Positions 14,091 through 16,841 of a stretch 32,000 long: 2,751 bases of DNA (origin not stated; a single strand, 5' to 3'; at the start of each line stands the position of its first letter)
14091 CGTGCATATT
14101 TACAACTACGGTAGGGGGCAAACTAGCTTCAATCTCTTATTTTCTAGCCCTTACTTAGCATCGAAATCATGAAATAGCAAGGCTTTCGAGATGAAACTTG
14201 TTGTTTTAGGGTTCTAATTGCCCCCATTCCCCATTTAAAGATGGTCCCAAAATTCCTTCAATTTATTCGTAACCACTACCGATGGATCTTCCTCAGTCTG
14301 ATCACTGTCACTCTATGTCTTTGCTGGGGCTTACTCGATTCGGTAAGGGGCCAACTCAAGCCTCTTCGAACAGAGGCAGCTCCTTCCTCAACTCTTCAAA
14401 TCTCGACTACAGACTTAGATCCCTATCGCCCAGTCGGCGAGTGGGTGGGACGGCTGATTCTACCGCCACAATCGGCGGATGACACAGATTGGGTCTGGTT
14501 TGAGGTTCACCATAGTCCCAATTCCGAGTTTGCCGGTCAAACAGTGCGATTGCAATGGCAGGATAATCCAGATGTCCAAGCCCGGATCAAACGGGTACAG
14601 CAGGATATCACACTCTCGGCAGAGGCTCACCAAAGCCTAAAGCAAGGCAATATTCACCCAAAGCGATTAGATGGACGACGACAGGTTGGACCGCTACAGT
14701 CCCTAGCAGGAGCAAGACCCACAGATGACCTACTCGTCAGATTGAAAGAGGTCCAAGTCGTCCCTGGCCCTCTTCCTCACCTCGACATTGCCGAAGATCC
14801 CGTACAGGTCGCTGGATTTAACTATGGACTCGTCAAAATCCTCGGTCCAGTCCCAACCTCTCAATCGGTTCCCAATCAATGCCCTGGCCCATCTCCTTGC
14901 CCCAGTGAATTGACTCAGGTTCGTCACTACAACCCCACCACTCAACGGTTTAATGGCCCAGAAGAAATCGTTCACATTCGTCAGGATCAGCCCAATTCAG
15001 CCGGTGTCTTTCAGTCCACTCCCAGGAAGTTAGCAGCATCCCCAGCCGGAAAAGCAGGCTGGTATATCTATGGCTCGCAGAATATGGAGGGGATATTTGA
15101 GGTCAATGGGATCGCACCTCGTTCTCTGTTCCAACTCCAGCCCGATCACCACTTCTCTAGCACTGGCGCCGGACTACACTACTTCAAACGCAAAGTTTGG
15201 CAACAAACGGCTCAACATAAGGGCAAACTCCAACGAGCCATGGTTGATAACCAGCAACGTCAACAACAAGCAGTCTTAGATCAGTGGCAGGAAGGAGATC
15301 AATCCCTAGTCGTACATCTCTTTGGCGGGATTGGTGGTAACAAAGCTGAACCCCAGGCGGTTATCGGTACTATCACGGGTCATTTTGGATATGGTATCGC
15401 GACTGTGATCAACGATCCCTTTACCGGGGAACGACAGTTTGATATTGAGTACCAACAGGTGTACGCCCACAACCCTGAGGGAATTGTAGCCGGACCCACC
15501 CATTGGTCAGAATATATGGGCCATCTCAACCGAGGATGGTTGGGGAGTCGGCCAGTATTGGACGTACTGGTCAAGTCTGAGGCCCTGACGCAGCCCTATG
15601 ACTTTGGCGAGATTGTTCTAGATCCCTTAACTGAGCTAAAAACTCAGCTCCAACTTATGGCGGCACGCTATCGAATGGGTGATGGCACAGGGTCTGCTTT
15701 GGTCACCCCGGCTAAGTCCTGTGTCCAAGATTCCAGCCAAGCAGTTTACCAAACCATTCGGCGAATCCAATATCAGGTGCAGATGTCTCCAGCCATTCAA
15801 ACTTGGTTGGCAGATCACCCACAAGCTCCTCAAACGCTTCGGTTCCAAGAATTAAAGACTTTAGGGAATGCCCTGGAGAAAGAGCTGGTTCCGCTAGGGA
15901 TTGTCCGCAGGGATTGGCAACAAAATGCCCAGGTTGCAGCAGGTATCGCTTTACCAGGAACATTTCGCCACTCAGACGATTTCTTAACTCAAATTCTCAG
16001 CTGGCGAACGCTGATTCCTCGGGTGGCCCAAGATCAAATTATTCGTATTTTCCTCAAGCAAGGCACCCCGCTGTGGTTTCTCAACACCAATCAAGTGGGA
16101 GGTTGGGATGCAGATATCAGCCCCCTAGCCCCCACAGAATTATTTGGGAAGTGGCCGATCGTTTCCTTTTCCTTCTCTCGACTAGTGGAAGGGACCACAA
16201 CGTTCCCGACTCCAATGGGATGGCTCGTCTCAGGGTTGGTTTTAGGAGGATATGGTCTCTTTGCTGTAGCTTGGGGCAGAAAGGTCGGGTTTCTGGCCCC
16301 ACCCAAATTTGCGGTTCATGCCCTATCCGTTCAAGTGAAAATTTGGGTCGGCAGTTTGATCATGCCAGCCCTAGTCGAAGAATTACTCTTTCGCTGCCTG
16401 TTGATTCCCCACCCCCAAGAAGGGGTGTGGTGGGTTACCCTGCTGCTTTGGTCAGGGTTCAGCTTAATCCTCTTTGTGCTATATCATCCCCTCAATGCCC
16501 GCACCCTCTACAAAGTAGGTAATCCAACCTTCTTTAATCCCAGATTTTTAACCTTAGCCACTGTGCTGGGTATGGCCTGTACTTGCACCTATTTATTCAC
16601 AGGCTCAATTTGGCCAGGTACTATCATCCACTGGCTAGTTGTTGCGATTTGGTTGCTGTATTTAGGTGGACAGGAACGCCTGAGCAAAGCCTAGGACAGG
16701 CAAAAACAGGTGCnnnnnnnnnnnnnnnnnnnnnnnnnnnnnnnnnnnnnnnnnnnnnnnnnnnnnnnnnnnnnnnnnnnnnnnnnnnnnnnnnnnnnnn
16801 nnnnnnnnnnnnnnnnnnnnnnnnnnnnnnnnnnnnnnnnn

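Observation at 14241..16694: Unknown ~650-aa domain fused to a CPBP/Abi intramembrane protease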

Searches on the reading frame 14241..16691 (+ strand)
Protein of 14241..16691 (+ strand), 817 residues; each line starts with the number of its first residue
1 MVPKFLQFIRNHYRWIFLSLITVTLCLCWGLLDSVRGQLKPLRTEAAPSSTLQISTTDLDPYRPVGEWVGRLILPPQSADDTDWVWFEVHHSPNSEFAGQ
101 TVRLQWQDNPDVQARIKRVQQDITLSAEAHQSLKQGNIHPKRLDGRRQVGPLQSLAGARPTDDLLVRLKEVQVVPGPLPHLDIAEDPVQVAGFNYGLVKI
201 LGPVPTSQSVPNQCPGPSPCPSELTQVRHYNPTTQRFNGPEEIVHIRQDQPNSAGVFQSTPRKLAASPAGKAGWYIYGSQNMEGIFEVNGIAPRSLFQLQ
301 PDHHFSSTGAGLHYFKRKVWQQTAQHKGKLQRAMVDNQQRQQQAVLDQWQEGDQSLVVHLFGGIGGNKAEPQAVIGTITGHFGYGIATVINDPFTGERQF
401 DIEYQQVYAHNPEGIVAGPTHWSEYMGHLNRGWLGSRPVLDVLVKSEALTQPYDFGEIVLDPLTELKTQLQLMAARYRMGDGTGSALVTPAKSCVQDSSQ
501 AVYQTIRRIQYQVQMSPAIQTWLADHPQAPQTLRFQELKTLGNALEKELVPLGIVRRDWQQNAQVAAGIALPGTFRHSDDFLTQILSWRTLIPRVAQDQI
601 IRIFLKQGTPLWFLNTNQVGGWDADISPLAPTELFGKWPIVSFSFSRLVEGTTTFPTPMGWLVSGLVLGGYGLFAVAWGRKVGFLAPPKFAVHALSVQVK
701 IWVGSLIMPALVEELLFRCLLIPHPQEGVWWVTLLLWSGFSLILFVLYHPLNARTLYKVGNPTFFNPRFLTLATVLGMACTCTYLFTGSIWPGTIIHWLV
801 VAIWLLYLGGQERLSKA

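Call 3: search_protein_families(library=pfam, proteins=[window:14241-16691:+], max_evalue=1)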
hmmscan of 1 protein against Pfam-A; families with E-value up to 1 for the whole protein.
window:14241-16691:+ (817 aa): 1 family
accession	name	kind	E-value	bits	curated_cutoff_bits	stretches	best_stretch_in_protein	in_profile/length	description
PF02517.21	Rce1-like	-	3.6e-11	43.6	22.4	1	700-801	6-91/93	Type II CAAX prenyl endopeptidase Rce1-like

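Call 4: search_protein_families(library=ncbifam, proteins=[window:14241-16691:+], max_evalue=1)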
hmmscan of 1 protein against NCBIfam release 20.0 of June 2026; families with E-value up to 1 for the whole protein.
window:14241-16691:+ (817 aa): 2 families
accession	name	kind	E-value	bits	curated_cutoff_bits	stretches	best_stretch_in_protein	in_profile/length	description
NF041647.1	ABC_perm_CPBP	equivalog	0.00024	20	435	1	707-804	551-630/636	ABC transporter permease subunit/CPBP intramembrane protease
NF004380.0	PRK05740.2-6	equivalog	0.23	11.4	194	1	771-809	21-59/123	preprotein translocase subunit SecE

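Call 5: search_solved_structures(query=window:14241-16691:+, max_evalue=10)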
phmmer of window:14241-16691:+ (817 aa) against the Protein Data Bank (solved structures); distinct sequences matched with E-value up to 10: 0.

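Call 6: find_homologous_proteins(query=window:14241-16691:+)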
Query window:14241-16691:+ (817 aa): 1578 proteins with E <= 0.001 among 8000 candidates; the best 120 are listed.
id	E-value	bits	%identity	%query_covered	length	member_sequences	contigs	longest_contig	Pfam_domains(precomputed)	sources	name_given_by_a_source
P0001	0.0e+0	1898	99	100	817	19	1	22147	PF02517.22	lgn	-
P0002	0.0e+0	1667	88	100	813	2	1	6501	PF02517.22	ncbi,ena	-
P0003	0.0e+0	1614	85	100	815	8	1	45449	PF02517.22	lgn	-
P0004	0.0e+0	1561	82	100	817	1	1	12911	PF02517.22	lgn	-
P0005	0.0e+0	1558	81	100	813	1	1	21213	PF02517.22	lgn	-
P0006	0.0e+0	1544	81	99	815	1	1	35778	PF02517.22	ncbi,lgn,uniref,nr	ncbi:CPBP family glutamic-type intramembrane protease [Acaryochloris sp. IP29b_bin.148]|uniref:CPBP 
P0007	0.0e+0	1519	80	100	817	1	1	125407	PF02517.22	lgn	-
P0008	0.0e+0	1506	82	96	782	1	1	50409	PF02517.22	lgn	-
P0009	0.0e+0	1505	80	97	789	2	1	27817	PF02517.22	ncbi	-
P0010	0.0e+0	1469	83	92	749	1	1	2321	PF02517.22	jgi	-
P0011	0.0e+0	1329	70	100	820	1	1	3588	PF02517.22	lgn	-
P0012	0.0e+0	1317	70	98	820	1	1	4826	PF02517.22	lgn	-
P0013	0.0e+0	1308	70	99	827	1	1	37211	PF02517.22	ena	-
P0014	0.0e+0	1303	71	95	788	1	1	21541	PF02517.22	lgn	-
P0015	0.0e+0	1299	72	95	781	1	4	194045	PF02517.22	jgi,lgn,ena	-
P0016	0.0e+0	1291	70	97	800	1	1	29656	PF02517.22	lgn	-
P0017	0.0e+0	1225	67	97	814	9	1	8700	PF02517.22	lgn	-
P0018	1.3e-268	912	54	91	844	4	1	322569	PF02517.22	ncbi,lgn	-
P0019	1.1e-265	902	51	96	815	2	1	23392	PF02517.22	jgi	jgi:predicted Abi (CAAX) family protease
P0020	1.6e-264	898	54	90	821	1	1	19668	PF02517.22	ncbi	-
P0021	7.9e-260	883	51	98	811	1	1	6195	PF02517.22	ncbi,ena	-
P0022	7.2e-259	879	54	93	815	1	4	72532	PF02517.22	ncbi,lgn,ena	ncbi:MAG: type II CAAX prenyl endopeptidase Rce1 family protein [Thermosynechococcaceae cyanobacteri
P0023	1.5e-258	878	51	98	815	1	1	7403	PF02517.22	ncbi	ncbi:MAG: CPBP family glutamic-type intramembrane protease [Thermosynechococcaceae cyanobacterium]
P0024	9.1e-253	859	52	93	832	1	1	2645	PF02517.22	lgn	-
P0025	1.5e-251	855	51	93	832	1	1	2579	PF02517.22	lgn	-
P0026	3.7e-251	854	52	93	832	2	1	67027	PF02517.22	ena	-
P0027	1.4e-250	852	53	93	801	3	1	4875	PF02517.22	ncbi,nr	ncbi:MAG: CPBP family intramembrane metalloprotease [Leptolyngbya sp. SIO4C5]|nr:CPBP family intrame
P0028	3.9e-250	851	51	93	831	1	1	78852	PF02517.22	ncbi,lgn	ncbi:MAG: CPBP family glutamic-type intramembrane protease [Thainema sp.]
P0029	1.1e-249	849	51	93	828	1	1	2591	PF02517.22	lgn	-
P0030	3.5e-249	847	51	95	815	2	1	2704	PF02517.22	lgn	-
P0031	4.9e-249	847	51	93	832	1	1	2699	PF02517.22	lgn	-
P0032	6.0e-248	843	51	93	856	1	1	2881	PF02517.22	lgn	-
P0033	1.4e-247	842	50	94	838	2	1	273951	PF02517.22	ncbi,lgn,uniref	ncbi:type II CAAX prenyl endopeptidase Rce1 family protein [Tumidithrix helvetica PCC 7403]|uniref:C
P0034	8.3e-247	840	51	92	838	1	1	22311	PF02517.22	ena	-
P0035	2.7e-245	835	50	93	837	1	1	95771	PF02517.22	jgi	jgi:predicted Abi (CAAX) family protease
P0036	6.7e-245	833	52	91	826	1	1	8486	PF02517.22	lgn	-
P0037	1.2e-243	829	52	92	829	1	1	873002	PF02517.22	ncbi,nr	ncbi:CPBP family intramembrane metalloprotease [Phormidium tenue FACHB-886]|nr:CPBP family intramemb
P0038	6.9e-243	827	50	93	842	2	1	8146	PF02517.22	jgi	jgi:predicted Abi (CAAX) family protease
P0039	1.2e-242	826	49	91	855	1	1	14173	PF02517.22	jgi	jgi:predicted Abi (CAAX) family protease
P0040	1.6e-242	825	47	97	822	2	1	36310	PF02517.22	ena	-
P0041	4.9e-242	824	51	93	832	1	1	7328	PF02517.22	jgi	jgi:predicted Abi (CAAX) family protease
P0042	8.3e-242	823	51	93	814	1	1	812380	PF02517.22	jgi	jgi:predicted Abi (CAAX) family protease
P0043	2.2e-241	822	50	91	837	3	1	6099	PF02517.22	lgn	-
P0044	2.6e-241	821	48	100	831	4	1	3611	PF02517.22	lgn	-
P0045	5.4e-241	820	50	93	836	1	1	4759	PF02517.22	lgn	-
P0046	6.9e-240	817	51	92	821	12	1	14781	PF02517.22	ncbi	ncbi:MAG: CPBP family glutamic-type intramembrane protease [Elainellaceae cyanobacterium]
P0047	3.9e-239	814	48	99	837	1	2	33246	PF02517.22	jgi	-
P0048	2.2e-238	812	52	93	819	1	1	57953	PF02517.22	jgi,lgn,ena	jgi:predicted Abi (CAAX) family protease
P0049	1.8e-237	809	49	99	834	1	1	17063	PF02517.22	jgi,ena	jgi:predicted Abi (CAAX) family protease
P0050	4.3e-237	807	50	92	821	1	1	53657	PF02517.22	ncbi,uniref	ncbi:CPBP family glutamic-type intramembrane protease [Microcoleus sp. A003_D6]|uniref:CPBP family g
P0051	7.6e-237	807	49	92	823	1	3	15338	PF02517.22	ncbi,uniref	ncbi:CPBP family glutamic-type intramembrane protease [Microcoleus sp. herbarium19]|uniref:CPBP fami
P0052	1.2e-236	806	50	90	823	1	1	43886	PF02517.22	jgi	jgi:predicted Abi (CAAX) family protease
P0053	1.2e-236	806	50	90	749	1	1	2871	PF02517.22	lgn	-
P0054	3.2e-236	805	49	98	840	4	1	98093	PF02517.22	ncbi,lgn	ncbi:MAG: CPBP family glutamic-type intramembrane protease [Cyanobacteria bacterium P01_A01_bin.123]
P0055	3.5e-236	804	49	92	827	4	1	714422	PF02517.22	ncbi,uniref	ncbi:CPBP family glutamic-type intramembrane protease [Microcoleus sp. A006_D1]|uniref:CPBP family g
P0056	7.7e-236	803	48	98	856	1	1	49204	PF02517.22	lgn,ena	-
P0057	1.2e-235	803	48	98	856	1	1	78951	PF02517.22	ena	-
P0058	1.7e-235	802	47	100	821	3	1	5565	PF02517.22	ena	-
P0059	5.5e-235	800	51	92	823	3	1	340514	PF02517.22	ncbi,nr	ncbi:MAG: CPBP family intramembrane metalloprotease [Scytolyngbya sp. HA4215-MV1]|nr:CPBP family int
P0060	8.0e-235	800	52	88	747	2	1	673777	PF02517.22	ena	-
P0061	9.1e-235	800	47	98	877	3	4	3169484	PF02517.22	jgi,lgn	-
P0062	1.2e-234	799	47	99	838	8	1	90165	PF02517.22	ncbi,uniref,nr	ncbi:MAG: CPBP family intramembrane metalloprotease [Okeania sp. SIO2C2]|uniref:CPBP family glutamic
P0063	6.5e-234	797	49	93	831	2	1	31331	PF02517.22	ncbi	-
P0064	7.4e-234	797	51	92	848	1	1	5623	PF02517.22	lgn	-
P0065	1.1e-233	796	49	93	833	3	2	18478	PF02517.22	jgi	jgi:predicted Abi (CAAX) family protease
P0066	2.8e-233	795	48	93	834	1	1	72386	PF02517.22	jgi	jgi:predicted Abi (CAAX) family protease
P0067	4.2e-233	794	49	92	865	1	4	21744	PF02517.22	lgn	-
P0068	5.4e-233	794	46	97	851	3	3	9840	PF02517.22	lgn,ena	-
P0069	6.2e-233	794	49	93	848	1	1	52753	PF02517.22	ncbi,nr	ncbi:MAG: CPBP family glutamic-type intramembrane protease [Cyanobacteriota bacterium]|nr:CPBP famil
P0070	6.6e-233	794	48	99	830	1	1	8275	PF02517.22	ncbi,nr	ncbi:MAG: CPBP family glutamic-type intramembrane protease [Synechocystis sp.]|nr:CPBP family glutam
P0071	7.1e-233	793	49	93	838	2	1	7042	PF02517.22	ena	-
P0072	1.6e-232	792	48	92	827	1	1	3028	PF02517.22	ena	-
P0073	2.9e-232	791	48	92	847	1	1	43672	PF02517.22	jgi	-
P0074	7.6e-232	790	48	92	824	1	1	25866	PF02517.22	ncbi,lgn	-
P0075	8.3e-232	790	48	93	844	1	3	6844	PF02517.22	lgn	-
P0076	1.0e-231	790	47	99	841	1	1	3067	PF02517.22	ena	-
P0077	1.3e-231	789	48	93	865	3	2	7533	PF02517.22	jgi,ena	jgi:predicted Abi (CAAX) family protease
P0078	1.4e-231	789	49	93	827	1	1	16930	PF02517.22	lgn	-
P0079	1.5e-231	789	48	93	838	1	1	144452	PF02517.22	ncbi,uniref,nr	ncbi:CPBP family glutamic-type intramembrane protease [Anabaena subtropica]|uniref:CPBP family intra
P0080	3.3e-231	788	49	93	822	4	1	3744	PF02517.22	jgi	jgi:predicted Abi (CAAX) family protease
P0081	4.1e-231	788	49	92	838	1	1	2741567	PF02517.22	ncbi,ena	-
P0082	6.9e-231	787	47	91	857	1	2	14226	PF02517.22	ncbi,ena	-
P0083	9.0e-231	786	48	93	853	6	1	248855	PF02517.22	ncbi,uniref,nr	ncbi:type II CAAX prenyl endopeptidase Rce1 family protein [Nostoc parmelioides]|uniref:CPBP family 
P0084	1.1e-230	786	48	97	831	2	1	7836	PF02517.22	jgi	-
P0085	1.6e-230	786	46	93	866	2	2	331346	PF02517.22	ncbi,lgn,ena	ncbi:MAG: type II CAAX prenyl endopeptidase Rce1 family protein [Mastigocoleus sp.]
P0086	1.8e-230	786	47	98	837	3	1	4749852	PF02517.22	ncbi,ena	-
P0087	2.5e-230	785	48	92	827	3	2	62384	PF02517.22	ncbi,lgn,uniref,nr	ncbi:CPBP family glutamic-type intramembrane protease [Microcoleus sp. bin38.metabat.b11b12b14.051]|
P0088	2.8e-230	785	48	93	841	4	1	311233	PF02517.22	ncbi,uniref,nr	ncbi:CPBP family glutamic-type intramembrane protease [Anabaena azotica]|uniref:CPBP family intramem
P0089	3.3e-230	785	48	93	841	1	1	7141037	PF02517.22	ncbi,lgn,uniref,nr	ncbi:type II CAAX prenyl endopeptidase Rce1 family protein [Nostoc sp. MS1]|uniref:CPBP family gluta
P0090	1.2e-229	783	49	91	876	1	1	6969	PF02517.22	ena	-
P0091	1.8e-229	782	49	92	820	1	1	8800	PF02517.22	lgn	-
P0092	2.2e-229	782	50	93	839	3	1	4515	PF02517.22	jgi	jgi:predicted Abi (CAAX) family protease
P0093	2.4e-229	782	47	93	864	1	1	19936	PF02517.22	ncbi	ncbi:MAG: CPBP family glutamic-type intramembrane protease [Cyanobacteria bacterium P01_A01_bin.84]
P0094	2.5e-229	782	48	93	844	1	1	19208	PF02517.22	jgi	-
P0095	3.7e-229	781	47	99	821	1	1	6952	PF02517.22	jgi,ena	jgi:predicted Abi (CAAX) family protease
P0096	7.3e-229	780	47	99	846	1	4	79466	PF02517.22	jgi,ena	jgi:predicted Abi (CAAX) family protease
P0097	1.6e-228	779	49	92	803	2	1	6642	PF02517.22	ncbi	-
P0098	2.0e-228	779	47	93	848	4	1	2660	PF02517.22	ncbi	ncbi:CPBP family glutamic-type intramembrane protease [Nostoc sp. NIES-2111]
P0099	5.7e-228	777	47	99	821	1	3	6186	PF02517.22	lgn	-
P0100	6.0e-228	777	49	93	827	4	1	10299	PF02517.22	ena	-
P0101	6.0e-228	777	48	93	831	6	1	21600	PF02517.22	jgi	jgi:predicted Abi (CAAX) family protease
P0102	6.8e-228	777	47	98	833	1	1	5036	PF02517.22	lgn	-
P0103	9.9e-228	776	47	92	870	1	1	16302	PF02517.22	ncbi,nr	ncbi:MAG: CPBP family glutamic-type intramembrane protease [Leptolyngbyaceae cyanobacterium bins.59]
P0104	3.0e-227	775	46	98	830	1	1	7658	PF02517.22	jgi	jgi:predicted Abi (CAAX) family protease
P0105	3.6e-227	775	48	93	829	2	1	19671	PF02517.22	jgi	jgi:predicted Abi (CAAX) family protease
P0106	3.8e-227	775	49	93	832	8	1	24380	PF02517.22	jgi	jgi:predicted Abi (CAAX) family protease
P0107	4.1e-227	774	49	89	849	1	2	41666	PF02517.22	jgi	jgi:predicted Abi (CAAX) family protease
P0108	5.6e-227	774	48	92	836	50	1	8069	PF02517.22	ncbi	-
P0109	6.3e-227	774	44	99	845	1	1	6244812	PF02517.22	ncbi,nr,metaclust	ncbi:hypothetical protein LEP3755_42370 [Leptolyngbya sp. NIES-3755]|nr:hypothetical protein LEP3755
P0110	1.8e-226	772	47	93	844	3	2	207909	PF02517.22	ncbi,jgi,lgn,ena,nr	ncbi:MAG TPA: CPBP family intramembrane metalloprotease [Trichormus sp. M33_DOE_039]|nr:CPBP family 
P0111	2.9e-226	772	48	92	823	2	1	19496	PF02517.22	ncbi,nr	ncbi:MAG: CPBP family intramembrane metalloprotease domain-containing protein [Leptolyngbya sp.]|nr:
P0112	3.3e-226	771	49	95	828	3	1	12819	PF02517.22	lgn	-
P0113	4.6e-226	771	49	95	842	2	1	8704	PF02517.22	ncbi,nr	ncbi:MAG: CPBP family intramembrane metalloprotease [Cyanobacteria bacterium Co-bin8]|nr:CPBP family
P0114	4.7e-226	771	48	97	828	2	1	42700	PF02517.22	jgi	jgi:predicted Abi (CAAX) family protease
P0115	5.3e-226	771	49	93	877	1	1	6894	PF02517.22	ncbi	ncbi:MAG TPA: CPBP family glutamic-type intramembrane protease [Allocoleopsis sp.]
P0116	5.9e-226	771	47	93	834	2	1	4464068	PF02517.22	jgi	jgi:predicted Abi (CAAX) family protease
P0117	6.7e-226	770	48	93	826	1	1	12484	PF02517.22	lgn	-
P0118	6.8e-226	770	47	97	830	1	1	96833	PF02517.22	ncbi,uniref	ncbi:type II CAAX prenyl endopeptidase Rce1 family protein [Chamaesiphon sp.]|uniref:CPBP family glu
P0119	9.1e-226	770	47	97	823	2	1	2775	PF02517.22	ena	-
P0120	1.0e-225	770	48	99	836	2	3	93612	PF02517.22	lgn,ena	-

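Call 16: search_solved_structures(query=A1, max_evalue=10)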
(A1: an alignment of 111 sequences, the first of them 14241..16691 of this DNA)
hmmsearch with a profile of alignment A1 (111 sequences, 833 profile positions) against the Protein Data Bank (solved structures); distinct sequences matched with E-value up to 10: 1.
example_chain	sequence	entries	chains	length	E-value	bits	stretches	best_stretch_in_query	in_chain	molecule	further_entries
6n4v_Af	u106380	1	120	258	0.54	11.7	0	414-476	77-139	Coat protein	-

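Call 22: search_protein_families(library=padloc, proteins=[window:14241-16691:+], max_evalue=1)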
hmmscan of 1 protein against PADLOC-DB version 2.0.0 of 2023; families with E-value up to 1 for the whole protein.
window:14241-16691:+ (817 aa): 0 families
